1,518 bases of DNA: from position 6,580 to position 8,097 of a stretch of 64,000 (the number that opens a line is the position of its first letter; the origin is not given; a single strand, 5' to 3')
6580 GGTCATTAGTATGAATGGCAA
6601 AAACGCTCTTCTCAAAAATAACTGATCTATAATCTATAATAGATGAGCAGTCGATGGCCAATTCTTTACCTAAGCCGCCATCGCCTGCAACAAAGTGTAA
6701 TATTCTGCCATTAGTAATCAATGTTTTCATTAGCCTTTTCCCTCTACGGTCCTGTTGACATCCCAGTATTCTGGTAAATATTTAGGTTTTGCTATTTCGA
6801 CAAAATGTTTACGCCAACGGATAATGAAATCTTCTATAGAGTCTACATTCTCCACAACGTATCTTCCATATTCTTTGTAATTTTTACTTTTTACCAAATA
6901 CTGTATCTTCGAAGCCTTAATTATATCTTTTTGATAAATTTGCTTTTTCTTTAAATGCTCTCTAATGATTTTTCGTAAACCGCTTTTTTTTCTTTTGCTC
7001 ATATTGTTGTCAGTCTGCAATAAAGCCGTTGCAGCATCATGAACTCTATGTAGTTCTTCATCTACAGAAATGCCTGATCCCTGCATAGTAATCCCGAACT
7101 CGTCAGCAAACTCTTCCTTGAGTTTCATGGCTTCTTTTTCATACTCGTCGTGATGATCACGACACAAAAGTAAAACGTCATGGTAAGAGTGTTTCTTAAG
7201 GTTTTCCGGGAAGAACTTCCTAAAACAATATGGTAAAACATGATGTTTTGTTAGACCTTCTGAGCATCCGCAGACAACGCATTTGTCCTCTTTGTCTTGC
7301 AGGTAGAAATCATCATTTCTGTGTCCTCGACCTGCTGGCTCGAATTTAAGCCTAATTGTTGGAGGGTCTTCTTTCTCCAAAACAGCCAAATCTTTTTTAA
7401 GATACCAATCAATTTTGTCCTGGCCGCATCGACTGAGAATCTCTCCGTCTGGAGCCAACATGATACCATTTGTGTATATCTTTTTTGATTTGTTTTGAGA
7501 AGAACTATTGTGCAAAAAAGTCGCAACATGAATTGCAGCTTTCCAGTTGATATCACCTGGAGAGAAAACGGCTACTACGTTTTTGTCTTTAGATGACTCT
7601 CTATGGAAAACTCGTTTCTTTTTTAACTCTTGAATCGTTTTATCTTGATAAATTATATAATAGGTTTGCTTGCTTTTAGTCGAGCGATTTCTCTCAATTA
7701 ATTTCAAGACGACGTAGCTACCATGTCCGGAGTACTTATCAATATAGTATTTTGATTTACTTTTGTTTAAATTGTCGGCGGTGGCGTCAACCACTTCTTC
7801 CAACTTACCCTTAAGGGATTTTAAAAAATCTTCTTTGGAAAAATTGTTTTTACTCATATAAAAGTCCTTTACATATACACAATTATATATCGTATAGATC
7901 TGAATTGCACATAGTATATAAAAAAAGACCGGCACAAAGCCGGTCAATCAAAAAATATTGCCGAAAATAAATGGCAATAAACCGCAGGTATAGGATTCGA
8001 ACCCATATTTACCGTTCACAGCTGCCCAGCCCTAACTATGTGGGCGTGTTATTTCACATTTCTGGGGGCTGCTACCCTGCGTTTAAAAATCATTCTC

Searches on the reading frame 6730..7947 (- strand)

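Call 28: search_protein_families(library=pfam, proteins=[window:6730-7947:-], max_evalue=0.01)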
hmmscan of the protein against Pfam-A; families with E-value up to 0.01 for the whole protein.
window:6730-7947:- (405 aa): 3 families
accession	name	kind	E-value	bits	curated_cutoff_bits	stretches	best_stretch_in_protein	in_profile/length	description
PF13391.12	HNH_2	-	7e-05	23.1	21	1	223-271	1-60/66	HNH endonuclease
PF06147.18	DUF968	-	0.0038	17.7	27.8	1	193-281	72-154/171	Protein of unknown function (DUF968)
PF16784.11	HNHc_6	-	0.005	16.9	26.6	1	218-301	123-199/204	Putative HNHc nuclease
